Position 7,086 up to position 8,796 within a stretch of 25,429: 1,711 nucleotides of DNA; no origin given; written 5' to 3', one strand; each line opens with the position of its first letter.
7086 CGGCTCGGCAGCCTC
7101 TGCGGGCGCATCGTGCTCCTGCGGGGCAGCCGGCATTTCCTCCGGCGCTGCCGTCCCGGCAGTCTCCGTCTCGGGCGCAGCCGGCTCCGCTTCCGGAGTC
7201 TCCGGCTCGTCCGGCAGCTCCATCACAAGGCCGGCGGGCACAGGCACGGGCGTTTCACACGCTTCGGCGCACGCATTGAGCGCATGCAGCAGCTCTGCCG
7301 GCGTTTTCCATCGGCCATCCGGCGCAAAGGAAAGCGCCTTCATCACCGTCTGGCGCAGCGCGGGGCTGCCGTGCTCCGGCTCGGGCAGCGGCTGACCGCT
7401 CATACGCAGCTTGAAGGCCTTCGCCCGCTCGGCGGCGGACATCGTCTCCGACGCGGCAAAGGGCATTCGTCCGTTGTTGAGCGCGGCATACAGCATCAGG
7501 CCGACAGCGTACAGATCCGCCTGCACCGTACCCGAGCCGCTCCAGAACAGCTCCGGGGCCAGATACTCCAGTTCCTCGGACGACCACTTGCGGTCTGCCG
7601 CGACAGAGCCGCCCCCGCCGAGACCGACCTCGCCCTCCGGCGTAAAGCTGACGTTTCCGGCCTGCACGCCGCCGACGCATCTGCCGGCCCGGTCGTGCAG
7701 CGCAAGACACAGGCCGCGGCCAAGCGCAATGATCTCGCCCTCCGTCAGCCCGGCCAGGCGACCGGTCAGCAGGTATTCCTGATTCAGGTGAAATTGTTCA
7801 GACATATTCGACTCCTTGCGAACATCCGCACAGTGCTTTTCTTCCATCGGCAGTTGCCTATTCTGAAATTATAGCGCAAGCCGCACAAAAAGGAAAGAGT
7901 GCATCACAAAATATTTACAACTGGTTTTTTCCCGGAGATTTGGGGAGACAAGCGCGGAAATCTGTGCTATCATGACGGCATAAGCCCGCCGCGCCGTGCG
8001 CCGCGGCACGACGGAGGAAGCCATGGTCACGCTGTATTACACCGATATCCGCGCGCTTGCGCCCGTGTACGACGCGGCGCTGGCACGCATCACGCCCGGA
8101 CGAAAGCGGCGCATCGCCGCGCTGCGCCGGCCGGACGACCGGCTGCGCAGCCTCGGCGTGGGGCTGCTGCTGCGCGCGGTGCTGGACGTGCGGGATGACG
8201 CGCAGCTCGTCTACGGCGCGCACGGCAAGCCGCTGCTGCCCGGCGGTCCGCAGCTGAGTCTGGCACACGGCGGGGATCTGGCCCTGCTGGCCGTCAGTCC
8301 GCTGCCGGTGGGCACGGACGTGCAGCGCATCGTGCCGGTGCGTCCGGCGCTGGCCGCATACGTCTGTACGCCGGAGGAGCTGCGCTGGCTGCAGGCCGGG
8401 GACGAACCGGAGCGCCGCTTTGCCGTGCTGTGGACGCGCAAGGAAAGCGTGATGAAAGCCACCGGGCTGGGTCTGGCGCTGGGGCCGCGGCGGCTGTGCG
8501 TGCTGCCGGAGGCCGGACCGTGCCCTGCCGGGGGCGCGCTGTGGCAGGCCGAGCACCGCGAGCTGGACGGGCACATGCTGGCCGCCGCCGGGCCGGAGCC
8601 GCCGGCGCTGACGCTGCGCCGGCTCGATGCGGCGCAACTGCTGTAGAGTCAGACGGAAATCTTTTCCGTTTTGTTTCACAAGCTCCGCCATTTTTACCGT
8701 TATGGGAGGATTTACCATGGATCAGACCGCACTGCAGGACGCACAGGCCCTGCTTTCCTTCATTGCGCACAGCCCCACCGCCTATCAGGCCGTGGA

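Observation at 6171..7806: Bitopic protein combining an intracellular degenerate kinase C-lobe with an extracellular C-type lectin-like domain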

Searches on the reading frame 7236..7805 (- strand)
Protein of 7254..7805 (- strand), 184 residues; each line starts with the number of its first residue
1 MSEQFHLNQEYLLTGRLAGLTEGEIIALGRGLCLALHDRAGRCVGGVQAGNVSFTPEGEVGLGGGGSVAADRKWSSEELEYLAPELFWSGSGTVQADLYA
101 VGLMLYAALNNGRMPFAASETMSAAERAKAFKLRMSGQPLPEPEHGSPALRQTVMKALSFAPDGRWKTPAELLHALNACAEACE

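Call 11: find_homologous_proteins(query=window:7254-7805:-, max_evalue=0.001)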
Query seq(184 aa): 490 candidates shared short words with the query, none scored E <= 0.001.

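Call 21: search_protein_representatives(alignment_id=A2)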
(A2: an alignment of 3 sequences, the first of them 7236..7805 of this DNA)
Query: 3 sequences, 195 profile positions. Proteins with E-value up to 0.001 (for the whole library): 38728; up to 1e-10: 6274; up to 1e-30: 154. The best 150 are listed.
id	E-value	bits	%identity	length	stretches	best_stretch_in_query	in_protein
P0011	1.8e-88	311.3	-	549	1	1-195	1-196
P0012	4.1e-86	303.6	-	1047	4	22-181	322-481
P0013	7.7e-82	289.7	-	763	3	24-182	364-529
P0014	1.9e-80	285.1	-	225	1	1-195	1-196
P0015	8.3e-73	260.2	-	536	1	20-195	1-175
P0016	6.4e-69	247.5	-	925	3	18-188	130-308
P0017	2.9e-55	202.9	-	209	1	1-192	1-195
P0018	2.5e-54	199.9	-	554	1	1-183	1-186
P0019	7.8e-54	198.3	-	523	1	6-195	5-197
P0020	3.4e-53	196.2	-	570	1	1-186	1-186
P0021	3.6e-51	189.6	-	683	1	1-191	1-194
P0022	4.1e-51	189.4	-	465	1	1-185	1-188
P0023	4.5e-51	189.3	-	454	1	1-184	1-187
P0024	8.2e-51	188.4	-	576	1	2-195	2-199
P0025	3.0e-50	186.6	-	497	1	1-185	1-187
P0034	2.0e-47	177.4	-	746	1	3-188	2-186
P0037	2.6e-46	173.8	-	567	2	22-180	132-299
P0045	1.5e-44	168.0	-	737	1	10-188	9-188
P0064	8.3e-42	159.1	-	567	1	26-191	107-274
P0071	9.0e-41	155.7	-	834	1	10-186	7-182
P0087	5.1e-39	150.0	-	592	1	26-184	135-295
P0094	2.3e-38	147.8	-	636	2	19-177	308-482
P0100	3.7e-38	147.2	-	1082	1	7-192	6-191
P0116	1.1e-36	142.3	-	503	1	27-181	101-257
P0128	2.0e-35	138.3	-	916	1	12-187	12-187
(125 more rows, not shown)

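Call 26: search_protein_families(library=pfam, proteins=[P0012, P0013, P0064, P0087, P0116, P0034, P0100, P0071, P0128, P0045], max_evalue=0.001)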
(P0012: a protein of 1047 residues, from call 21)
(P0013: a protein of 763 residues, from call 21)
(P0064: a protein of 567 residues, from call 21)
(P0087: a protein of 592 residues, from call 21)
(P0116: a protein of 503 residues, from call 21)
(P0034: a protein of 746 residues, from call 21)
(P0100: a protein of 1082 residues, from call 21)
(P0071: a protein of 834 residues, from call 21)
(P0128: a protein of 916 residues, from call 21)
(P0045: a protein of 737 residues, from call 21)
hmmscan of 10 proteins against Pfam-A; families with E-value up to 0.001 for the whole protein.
P0012 (1047 aa): 7 families
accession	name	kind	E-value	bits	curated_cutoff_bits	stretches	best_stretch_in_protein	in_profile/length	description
PF00069.31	Pkinase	-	1.8e-67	227.9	31.7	4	17-286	4-252/263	Protein kinase domain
PF07714.23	PK_Tyr_Ser-Thr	-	6.7e-63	212.8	23.1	4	18-285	5-248/258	Protein tyrosine and serine/threonine kinase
PF03382.20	DUF285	-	5.7e-13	49.1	25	1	955-1039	31-111/120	Mycoplasma protein of unknown function, DUF285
PF14531.12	Kinase-like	-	9.1e-07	28.8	25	1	83-229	98-244/289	Kinase-like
PF04090.18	Rrn11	-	1.9e-06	28.1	20.2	0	771-832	131-179/192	RNA polymerase I-specific transcription initiation factor Rrn11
PF13306.12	LRR_5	-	3.6e-05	24.1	27.7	1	953-1021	27-87/127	BspA type Leucine rich repeat region (6 copies)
PF03109.22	ABC1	-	0.00013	21.6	22.9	0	99-183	129-218/244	ABC1 atypical kinase-like domain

P0013 (763 aa): 5 families
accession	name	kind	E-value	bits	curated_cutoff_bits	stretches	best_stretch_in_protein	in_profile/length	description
PF00069.31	Pkinase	-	4.7e-62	210.2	31.7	3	14-288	2-254/263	Protein kinase domain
PF07714.23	PK_Tyr_Ser-Thr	-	2.2e-34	119.4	23.1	3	73-286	42-249/258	Protein tyrosine and serine/threonine kinase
PF17667.7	Pkinase_fungal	-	9.1e-08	31.7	24.1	1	136-226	288-386/387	Fungal protein kinase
PF14531.12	Kinase-like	-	2.2e-05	24.3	25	0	152-226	162-244/289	Kinase-like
PF05305.19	DUF732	-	6.8e-05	23.6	22.4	0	550-582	18-50/72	Protein of unknown function (DUF732)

P0064 (567 aa): 2 families
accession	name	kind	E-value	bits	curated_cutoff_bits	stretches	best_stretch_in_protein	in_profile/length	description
PF00069.31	Pkinase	-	1.7e-05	24.8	31.7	1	160-248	161-252/263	Protein kinase domain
PF07714.23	PK_Tyr_Ser-Thr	-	6.4e-05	22.8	23.1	1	159-247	167-248/258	Protein tyrosine and serine/threonine kinase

P0087 (592 aa): 3 families
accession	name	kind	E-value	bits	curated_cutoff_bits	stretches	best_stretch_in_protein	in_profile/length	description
PF00069.31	Pkinase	-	7.8e-07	29.2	31.7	1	188-284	161-260/263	Protein kinase domain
PF07714.23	PK_Tyr_Ser-Thr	-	6.8e-06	26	23.1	1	187-276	167-249/258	Protein tyrosine and serine/threonine kinase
PF00059.27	Lectin_C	-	0.00011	23.3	22.6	1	457-530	2-74/107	Lectin C-type domain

P0116 (503 aa): 3 families
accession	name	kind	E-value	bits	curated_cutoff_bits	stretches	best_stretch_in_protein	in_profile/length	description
PF00059.27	Lectin_C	-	4.7e-08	34.2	22.6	1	381-451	2-72/107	Lectin C-type domain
PF07714.23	PK_Tyr_Ser-Thr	-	6.1e-06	26.2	23.1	1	152-241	167-249/258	Protein tyrosine and serine/threonine kinase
PF00069.31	Pkinase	-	8.7e-06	25.8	31.7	1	153-242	161-253/263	Protein kinase domain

P0034 (746 aa): 2 families
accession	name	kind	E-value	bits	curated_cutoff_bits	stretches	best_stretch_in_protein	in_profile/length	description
PF00069.31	Pkinase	-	8.8e-07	29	31.7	1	78-164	162-253/263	Protein kinase domain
PF07714.23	PK_Tyr_Ser-Thr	-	2.8e-06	27.3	23.1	1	76-162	167-248/258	Protein tyrosine and serine/threonine kinase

P0100 (1082 aa): 8 families
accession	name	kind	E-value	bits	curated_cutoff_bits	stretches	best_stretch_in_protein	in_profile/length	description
PF08239.17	SH3_3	-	1.1e-124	406.9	27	9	884-932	3-53/54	Bacterial SH3 domain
PF06347.19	SH3_4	-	1e-82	272.3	24.1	8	747-794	5-53/56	Bacterial SH3 domain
PF07653.23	SH3_2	-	8.8e-13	48.2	21.8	0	766-792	21-49/55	Variant SH3 domain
PF18348.7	SH3_16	-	6.9e-10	39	25.8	0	823-858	8-45/49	Bacterial dipeptidyl-peptidase Sh3 domain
PF00069.31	Pkinase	-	6.5e-07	29.4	31.7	1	76-166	161-254/263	Protein kinase domain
PF07714.23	PK_Tyr_Ser-Thr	-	7.4e-06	25.9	23.1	1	70-165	162-250/258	Protein tyrosine and serine/threonine kinase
PF22269.2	TagH_SH3-like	-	4e-05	24.1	27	0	832-861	27-56/62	Teichoic acid transporter subunit TagH, SH3-like domain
PF24872.1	DUF2110_N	-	8.9e-05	23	28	0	442-466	41-65/72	DUF2110 N-terminal domain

P0071 (834 aa): 3 families
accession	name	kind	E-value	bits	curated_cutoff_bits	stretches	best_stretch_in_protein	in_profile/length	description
PF09479.16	Flg_new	-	1.6e-08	35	27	0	527-562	1-34/65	Listeria-Bacteroides repeat domain (List_Bact_rpt)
PF00069.31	Pkinase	-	2.6e-08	34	31.7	1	75-169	161-259/263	Protein kinase domain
PF07714.23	PK_Tyr_Ser-Thr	-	9.4e-08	32.1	23.1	1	72-161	165-249/258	Protein tyrosine and serine/threonine kinase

P0128 (916 aa): 2 families
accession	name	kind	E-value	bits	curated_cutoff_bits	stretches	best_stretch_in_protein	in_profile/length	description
PF00069.31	Pkinase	-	3.4e-06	27.1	31.7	1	78-167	161-254/263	Protein kinase domain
PF07714.23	PK_Tyr_Ser-Thr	-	2.7e-05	24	23.1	1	75-164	165-248/258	Protein tyrosine and serine/threonine kinase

P0045 (737 aa): 4 families
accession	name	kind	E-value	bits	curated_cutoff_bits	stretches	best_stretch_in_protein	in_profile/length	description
PF08239.17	SH3_3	-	4.4e-12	46.4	27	1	524-575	2-54/54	Bacterial SH3 domain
PF00069.31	Pkinase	-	4.4e-07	30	31.7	1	74-172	158-258/263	Protein kinase domain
PF07714.23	PK_Tyr_Ser-Thr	-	1.8e-05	24.7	23.1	1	75-165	166-249/258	Protein tyrosine and serine/threonine kinase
PF00059.27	Lectin_C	-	0.00031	21.9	22.6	1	637-691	19-74/107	Lectin C-type domain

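Call 37: predict_structure(alignment_id=A4)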
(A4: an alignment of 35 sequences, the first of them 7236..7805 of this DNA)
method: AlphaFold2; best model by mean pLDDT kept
length: 190 residues; sequences in the alignment: 35
mean_pLDDT: 92.6   pTM: 0.90
mean pLDDT of the five models: 92.6, 92.5, 91.6, 91.6, 91.3
residues with pLDDT >= 90: 156; 70-90: 26; 50-70: 7; < 50: 1
segments of 3 or more residues with pLDDT < 50: none
pLDDT, mean of each block of 10 residues (from residue 1): 81 95 97 93 87 96 82 89 95 95 98 95 95 97 98 98 97 97 74
secondary structure, 60 per line:
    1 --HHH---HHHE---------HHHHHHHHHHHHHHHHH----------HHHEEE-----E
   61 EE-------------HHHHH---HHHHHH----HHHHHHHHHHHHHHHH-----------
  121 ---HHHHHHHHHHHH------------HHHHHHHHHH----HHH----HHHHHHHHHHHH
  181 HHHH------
elements in order: H22-38 E52-54 E60-62 H76-80 H84-89 H94-109 H124-135 H148-157 H169-184

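Call 39: search_solved_structures(query=A4, max_evalue=0.00001, show_alignments=2)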
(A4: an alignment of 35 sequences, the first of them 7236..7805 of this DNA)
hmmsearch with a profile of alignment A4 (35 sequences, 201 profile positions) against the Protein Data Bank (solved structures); distinct sequences matched with E-value up to 0.00001: 279 (the best 60 are shown).
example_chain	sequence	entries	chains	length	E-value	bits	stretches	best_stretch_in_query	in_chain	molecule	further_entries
3f61_A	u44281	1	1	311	3.1e-17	65.7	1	19-188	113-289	Serine/threonine-protein kinase pknB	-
3orm_A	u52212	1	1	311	7e-17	64.6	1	19-188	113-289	Serine/threonine protein kinase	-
3ori_A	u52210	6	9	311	7e-17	64.6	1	19-188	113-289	Serine/threonine protein kinase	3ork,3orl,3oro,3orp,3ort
1mru_A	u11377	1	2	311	7e-17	64.6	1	19-188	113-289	Probable serine/threonine-protein kinase pknB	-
3f69_A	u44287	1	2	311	1.3e-16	63.7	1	19-188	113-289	Serine/threonine-protein kinase pknB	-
5u94_A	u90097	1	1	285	3.4e-16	62.4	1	19-179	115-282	Serine/threonine-protein kinase PknB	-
6b2p_A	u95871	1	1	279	3.6e-16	62.3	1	19-178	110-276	Serine/threonine-protein kinase PknB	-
6i2p_A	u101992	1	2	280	3.6e-16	62.3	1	19-178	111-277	Serine/threonine-protein kinase PknB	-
1o6y_A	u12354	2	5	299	4.4e-16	62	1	19-178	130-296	SERINE/THREONINE-PROTEIN KINASE PKNB | Probable serine/threonine-protein kinase pknB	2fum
4eqm_A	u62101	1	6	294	5.8e-15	58.3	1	19-187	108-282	Protein kinase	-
9ymt_A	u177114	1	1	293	5.9e-15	58.3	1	19-187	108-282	Serine/Threonine Kinase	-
2h34_A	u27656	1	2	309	1.2e-13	54.1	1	19-186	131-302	Serine/threonine-protein kinase pknE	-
9ruj_A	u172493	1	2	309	2.2e-13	53.2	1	17-180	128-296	Serine/threonine-protein kinase StkP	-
9ru3_A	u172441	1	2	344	3.4e-13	52.5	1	17-183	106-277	Serine/threonine-protein kinase StkP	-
9ruk_A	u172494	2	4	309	3.8e-13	52.4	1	17-180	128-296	Serine/threonine-protein kinase StkP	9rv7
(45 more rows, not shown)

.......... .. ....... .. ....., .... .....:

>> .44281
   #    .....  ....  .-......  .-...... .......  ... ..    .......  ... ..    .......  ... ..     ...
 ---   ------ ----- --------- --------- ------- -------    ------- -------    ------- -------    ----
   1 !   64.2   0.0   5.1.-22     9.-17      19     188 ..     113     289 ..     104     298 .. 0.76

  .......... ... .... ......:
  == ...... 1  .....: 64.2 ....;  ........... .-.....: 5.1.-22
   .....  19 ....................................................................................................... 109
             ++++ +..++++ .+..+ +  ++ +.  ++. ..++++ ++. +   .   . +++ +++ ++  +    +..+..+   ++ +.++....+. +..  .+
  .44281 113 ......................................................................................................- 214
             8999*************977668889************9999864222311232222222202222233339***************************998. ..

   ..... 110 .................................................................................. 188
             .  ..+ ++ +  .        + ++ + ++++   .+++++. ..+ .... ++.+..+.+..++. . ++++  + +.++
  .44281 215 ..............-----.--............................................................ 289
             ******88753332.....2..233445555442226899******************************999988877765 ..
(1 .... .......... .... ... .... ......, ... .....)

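Call 40: fold_search(model_id=the predicted structure, library=pdb)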
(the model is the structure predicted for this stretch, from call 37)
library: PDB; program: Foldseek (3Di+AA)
matches with E <= 10: 2000; with E <= 0.001: 1974
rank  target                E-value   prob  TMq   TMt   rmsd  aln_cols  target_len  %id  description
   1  6gcx                  5.9e-09  1.00  0.70  0.53   3.8       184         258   21  Focal Adhesion Kinase catalytic domain in complex with irreversible inhibitor (released 2019-05-01)
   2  6yoj                  6.2e-09  1.00  0.69  0.52   3.6       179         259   21  FOCAL ADHESION KINASE CATALYTIC DOMAIN IN COMPLEX WITH 6-[4-(3-Methanesulfonyl-benzylamino)-5-trifluoromethyl-pyrimidin- (released 2021-02-10)
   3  6yr9_B                7.8e-09  1.00  0.72  0.55   3.6       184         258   22  FOCAL ADHESION KINASE CATALYTIC DOMAIN IN COMPLEX WITH N-Methyl-N-(2-{[2-(2-oxo-2,3-dihydro-1H-indol-5-ylamino)-5-trif (released 2021-02-10)
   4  6gcw_B                7.8e-09  1.00  0.67  0.51   4.6       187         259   20  Focal Adhesion Kinase catalytic domain in complex with irreversible inhibitor (released 2019-05-01)
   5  4xuf_B                7.8e-09  1.00  0.67  0.48   5.2       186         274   17  Crystal structure of the FLT3 kinase domain bound to the inhibitor quizartinib (AC220) (released 2015-04-15)
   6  6yxv_C                8.7e-09  1.00  0.71  0.53   3.6       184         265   21  FOCAL ADHESION KINASE CATALYTIC DOMAIN IN COMPLEX WITH N-Methyl-N-{3-[(2-phenylamino-5-trifluoromethyl-pyrimidin-4-yla (released 2021-02-10)
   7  6i8z                  8.7e-09  1.00  0.65  0.49   4.1       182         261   21  Crystal structure of PTK2 in complex with BI-4464. (released 2019-02-20)
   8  6yr9_D                1.0e-08  1.00  0.69  0.51   3.5       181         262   20  FOCAL ADHESION KINASE CATALYTIC DOMAIN IN COMPLEX WITH N-Methyl-N-(2-{[2-(2-oxo-2,3-dihydro-1H-indol-5-ylamino)-5-trif (released 2021-02-10)
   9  2jko                  1.1e-08  1.00  0.68  0.52   3.5       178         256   21  Focal Adhesion Kinase catalytic domain in complex with bis-anilino pyrimidine inhibitor (released 2008-09-09)
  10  4i4e                  1.1e-08  1.00  0.66  0.51   3.8       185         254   20  Structure of Focal Adhesion Kinase catalytic domain in complex with hinge binding pyrazolobenzothiazine compound. (released 2013-03-06)
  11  6yxv_A                1.1e-08  1.00  0.71  0.53   3.8       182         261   21  FOCAL ADHESION KINASE CATALYTIC DOMAIN IN COMPLEX WITH N-Methyl-N-{3-[(2-phenylamino-5-trifluoromethyl-pyrimidin-4-yla (released 2021-02-10)
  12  4k9y                  1.1e-08  1.00  0.67  0.49   4.4       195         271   20  FOCAL ADHESION KINASE Catalytic domain in complex with 1-[4-(6-Amino-purin-9-yl)-phenyl]-3-(5-tert-butyl-2-p-tolyl-2H-py (released 2013-09-11)
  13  7pi4_DDD              1.1e-08  1.00  0.65  0.48   5.1       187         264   21  FAK Protac GSK215 in complex with FAK and pVHL:ElonginC:ElonginB (released 2021-09-29)
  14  6yq1_C                1.2e-08  1.00  0.71  0.53   3.7       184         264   21  FOCAL ADHESION KINASE CATALYTIC DOMAIN IN COMPLEX WITH N-Methyl-N-(3-{[2-(2-oxo-1,2,3,4-tetrahydro-quinolin-6-ylamino) (released 2021-02-10)
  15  2ijm_A                1.3e-08  1.00  0.70  0.53   3.6       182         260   21  Crystal Structure of Focal Adhesion Kinase Domain with 2 molecules in the Asymmetric Unit Complexed with ADP and ATP (released 2007-08-14)
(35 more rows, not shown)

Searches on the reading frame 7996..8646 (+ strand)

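Call 9: search_protein_families(library=pfam, proteins=[window:7996-8646:+], max_evalue=0.00001)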
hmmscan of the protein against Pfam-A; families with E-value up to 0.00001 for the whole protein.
window:7996-8646:+ (216 aa): 1 family
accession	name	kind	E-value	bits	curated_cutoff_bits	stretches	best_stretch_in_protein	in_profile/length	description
PF01648.25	ACPS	-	1.6e-15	57.5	25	1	104-170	1-77/111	4'-phosphopantetheinyl transferase superfamily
